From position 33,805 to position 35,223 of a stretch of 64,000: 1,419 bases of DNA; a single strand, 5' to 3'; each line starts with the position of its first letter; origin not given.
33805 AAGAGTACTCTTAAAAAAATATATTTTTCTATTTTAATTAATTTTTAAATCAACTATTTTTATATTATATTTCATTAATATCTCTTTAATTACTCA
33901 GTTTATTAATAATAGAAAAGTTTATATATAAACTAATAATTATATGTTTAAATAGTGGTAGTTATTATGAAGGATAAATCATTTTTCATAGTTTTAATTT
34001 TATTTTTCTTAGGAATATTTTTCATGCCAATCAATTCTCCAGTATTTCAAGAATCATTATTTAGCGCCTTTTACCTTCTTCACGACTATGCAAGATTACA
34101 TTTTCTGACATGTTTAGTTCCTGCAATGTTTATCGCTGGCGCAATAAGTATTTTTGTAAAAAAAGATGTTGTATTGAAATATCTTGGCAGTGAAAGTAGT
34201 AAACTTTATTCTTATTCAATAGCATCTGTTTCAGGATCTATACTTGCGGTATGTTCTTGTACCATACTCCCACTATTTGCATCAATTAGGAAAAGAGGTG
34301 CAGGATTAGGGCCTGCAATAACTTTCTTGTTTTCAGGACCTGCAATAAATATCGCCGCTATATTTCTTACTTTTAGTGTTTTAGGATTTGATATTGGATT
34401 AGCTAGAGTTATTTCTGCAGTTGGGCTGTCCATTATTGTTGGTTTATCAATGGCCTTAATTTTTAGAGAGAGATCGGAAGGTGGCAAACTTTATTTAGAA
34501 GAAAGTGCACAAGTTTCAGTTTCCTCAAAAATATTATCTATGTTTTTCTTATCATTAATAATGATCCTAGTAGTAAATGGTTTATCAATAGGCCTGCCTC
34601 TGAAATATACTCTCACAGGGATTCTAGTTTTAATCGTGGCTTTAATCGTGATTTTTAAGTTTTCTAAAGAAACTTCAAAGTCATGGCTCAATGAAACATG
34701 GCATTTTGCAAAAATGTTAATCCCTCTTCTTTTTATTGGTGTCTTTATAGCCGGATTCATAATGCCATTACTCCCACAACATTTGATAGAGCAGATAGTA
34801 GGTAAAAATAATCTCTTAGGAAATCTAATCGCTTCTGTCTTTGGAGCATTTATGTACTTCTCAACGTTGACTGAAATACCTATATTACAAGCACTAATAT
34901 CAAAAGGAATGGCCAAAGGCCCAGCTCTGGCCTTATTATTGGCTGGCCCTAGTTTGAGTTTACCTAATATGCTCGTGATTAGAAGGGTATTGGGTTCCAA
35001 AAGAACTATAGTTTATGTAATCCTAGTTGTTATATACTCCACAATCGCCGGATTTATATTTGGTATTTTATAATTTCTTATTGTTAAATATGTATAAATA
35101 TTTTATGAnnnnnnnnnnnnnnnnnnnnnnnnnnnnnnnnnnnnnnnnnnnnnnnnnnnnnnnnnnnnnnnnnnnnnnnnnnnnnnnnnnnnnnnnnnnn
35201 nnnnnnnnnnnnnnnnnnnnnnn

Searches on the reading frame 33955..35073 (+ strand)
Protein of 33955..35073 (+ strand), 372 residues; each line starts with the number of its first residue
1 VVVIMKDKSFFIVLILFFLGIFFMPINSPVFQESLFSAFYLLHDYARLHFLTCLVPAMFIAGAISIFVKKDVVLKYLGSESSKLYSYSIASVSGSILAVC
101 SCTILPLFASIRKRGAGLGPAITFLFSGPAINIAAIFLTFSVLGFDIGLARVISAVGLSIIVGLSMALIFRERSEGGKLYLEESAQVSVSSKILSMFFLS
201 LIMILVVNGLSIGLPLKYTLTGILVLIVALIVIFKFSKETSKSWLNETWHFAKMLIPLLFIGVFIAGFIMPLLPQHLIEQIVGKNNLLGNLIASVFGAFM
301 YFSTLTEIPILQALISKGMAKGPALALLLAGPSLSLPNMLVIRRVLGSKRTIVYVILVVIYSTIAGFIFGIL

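Call 4: search_protein_families(library=pfam, proteins=[window:33955-35073:+])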
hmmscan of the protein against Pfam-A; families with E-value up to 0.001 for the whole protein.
window:33955-35073:+ (372 aa): 1 family
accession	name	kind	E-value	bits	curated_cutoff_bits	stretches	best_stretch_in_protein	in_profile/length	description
PF03773.19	ArsP_1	-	2.4e-80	270.3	32.3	1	37-370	3-293/294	Predicted permease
